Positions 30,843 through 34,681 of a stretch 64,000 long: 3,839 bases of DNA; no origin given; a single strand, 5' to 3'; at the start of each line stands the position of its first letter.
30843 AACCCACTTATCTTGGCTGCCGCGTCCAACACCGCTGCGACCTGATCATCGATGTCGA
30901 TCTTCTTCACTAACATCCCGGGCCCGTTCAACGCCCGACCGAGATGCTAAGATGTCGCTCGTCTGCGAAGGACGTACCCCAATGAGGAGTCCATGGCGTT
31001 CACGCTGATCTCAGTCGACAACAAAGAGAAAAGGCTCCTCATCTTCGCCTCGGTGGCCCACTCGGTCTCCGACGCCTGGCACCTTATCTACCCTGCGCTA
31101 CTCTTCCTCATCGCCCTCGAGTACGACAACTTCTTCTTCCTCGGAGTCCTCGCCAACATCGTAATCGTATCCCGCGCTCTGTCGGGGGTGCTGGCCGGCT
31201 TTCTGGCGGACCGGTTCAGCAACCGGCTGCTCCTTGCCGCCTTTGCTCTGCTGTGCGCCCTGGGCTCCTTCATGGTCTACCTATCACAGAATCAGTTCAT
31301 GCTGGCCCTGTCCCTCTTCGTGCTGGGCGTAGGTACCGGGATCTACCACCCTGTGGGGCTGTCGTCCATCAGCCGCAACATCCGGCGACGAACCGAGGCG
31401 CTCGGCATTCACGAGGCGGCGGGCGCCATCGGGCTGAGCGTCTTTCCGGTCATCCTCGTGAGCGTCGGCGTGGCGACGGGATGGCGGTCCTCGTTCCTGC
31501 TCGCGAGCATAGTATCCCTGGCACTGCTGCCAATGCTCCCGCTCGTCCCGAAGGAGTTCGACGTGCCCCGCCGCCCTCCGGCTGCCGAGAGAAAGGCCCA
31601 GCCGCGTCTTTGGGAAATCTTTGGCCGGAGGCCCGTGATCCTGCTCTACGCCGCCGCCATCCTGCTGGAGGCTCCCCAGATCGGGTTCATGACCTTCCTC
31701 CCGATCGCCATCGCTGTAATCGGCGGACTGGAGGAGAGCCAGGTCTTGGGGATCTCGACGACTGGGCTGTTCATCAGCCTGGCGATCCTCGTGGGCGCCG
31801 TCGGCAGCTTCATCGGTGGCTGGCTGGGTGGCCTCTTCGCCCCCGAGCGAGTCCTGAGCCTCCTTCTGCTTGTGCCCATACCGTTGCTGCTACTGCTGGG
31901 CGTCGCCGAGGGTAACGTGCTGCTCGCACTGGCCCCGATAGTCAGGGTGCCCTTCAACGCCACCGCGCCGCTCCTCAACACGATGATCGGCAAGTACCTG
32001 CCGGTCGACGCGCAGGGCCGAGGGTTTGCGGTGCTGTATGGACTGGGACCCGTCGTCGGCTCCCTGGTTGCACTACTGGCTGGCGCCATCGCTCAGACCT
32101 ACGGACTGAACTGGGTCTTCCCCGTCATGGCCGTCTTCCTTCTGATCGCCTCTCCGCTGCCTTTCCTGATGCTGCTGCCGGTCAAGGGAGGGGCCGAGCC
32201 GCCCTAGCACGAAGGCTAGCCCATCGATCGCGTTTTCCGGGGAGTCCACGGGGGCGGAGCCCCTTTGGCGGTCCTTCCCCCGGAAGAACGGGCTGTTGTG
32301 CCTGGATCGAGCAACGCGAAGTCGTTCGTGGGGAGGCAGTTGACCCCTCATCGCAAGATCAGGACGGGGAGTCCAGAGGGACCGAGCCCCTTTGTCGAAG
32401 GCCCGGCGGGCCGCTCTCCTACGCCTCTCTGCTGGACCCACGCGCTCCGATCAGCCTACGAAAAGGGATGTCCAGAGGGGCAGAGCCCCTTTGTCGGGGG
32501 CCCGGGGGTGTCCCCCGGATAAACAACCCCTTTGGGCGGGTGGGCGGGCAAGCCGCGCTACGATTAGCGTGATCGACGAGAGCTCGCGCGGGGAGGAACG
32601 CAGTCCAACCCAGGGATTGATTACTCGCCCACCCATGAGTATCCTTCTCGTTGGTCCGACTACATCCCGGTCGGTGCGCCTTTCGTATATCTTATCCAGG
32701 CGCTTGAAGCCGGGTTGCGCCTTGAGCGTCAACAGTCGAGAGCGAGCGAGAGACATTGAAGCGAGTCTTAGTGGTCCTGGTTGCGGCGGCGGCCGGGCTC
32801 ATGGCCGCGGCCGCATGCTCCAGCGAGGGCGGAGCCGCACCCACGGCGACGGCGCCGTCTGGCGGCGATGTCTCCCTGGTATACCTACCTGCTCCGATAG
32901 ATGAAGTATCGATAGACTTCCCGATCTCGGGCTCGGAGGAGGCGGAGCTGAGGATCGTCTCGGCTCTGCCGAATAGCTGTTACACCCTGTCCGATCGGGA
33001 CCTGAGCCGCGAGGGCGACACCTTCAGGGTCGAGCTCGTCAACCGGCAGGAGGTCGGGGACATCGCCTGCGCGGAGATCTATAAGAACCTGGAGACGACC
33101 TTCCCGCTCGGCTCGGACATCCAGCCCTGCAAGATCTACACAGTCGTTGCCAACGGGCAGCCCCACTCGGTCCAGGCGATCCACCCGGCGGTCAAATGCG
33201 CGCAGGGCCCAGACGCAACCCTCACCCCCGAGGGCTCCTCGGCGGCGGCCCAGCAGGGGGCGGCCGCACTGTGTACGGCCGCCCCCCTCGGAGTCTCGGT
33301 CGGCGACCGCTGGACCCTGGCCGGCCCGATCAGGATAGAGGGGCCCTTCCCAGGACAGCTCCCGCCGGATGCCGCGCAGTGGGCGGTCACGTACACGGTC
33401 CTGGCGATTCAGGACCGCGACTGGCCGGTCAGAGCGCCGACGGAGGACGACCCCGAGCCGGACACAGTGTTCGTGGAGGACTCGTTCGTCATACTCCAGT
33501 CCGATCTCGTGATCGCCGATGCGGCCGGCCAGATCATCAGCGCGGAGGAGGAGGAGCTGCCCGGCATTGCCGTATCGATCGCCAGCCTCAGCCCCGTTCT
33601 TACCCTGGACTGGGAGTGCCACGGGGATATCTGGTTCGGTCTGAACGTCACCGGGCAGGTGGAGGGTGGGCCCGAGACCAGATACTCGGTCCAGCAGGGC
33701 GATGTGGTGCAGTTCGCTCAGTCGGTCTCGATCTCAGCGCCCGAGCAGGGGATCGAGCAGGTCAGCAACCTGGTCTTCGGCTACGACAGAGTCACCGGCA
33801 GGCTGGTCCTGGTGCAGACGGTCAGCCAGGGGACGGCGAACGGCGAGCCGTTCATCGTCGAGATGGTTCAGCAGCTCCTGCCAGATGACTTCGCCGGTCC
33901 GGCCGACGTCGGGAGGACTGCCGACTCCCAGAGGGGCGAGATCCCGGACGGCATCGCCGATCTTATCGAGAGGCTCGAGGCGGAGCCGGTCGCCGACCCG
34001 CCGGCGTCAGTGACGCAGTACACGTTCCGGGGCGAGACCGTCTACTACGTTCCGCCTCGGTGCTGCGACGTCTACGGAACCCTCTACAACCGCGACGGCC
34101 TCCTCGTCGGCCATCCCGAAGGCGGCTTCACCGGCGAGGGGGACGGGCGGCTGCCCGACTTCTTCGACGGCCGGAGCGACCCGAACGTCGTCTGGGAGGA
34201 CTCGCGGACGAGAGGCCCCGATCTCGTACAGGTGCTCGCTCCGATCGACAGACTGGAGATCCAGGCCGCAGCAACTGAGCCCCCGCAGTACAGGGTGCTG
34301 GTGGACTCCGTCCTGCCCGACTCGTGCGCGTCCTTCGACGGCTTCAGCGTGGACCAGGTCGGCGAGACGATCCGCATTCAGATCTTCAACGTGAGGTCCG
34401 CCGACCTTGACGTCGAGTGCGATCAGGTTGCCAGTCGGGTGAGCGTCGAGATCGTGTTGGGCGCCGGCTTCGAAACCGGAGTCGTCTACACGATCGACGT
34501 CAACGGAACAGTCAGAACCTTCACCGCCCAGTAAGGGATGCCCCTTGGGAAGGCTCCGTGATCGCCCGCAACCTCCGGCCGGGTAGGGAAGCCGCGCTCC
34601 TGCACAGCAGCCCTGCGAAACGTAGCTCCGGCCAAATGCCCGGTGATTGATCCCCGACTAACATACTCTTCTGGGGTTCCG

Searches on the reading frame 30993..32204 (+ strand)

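Call 59: search_protein_families(library=pfam, proteins=[window:30993-32204:+], max_evalue=0.00001)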
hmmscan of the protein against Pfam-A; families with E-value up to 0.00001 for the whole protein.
window:30993-32204:+ (404 aa): 1 family
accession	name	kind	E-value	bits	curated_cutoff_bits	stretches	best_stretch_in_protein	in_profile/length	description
PF07690.21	MFS_1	-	1.2e-33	116.9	33.4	1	29-308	12-291/347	Major Facilitator Superfamily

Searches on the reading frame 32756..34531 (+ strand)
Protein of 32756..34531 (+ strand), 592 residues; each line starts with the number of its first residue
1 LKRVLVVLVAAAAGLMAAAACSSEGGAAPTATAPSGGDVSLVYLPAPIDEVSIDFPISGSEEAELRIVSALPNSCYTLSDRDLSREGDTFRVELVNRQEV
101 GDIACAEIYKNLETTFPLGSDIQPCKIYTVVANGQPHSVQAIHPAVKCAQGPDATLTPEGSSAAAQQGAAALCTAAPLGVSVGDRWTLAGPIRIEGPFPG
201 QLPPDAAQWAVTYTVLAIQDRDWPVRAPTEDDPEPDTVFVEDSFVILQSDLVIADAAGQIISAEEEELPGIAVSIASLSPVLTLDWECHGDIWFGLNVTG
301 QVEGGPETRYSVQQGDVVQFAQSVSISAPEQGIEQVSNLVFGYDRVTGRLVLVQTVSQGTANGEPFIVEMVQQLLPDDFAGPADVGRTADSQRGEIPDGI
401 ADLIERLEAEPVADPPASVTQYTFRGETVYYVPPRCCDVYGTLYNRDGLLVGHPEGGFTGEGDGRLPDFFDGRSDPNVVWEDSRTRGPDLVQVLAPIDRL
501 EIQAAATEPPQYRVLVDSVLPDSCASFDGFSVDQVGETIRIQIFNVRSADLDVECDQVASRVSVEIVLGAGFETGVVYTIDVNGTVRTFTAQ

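Call 59: search_protein_families(library=pfam, proteins=[window:32756-34531:+], max_evalue=0.00001)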
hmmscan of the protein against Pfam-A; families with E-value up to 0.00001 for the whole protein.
window:32756-34531:+ (592 aa): 1 family
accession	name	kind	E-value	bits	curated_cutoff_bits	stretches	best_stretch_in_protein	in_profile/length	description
PF22311.1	DUF6970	-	1.1e-25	89.7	27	1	406-482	2-78/78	Domain of unknown function (DUF6970)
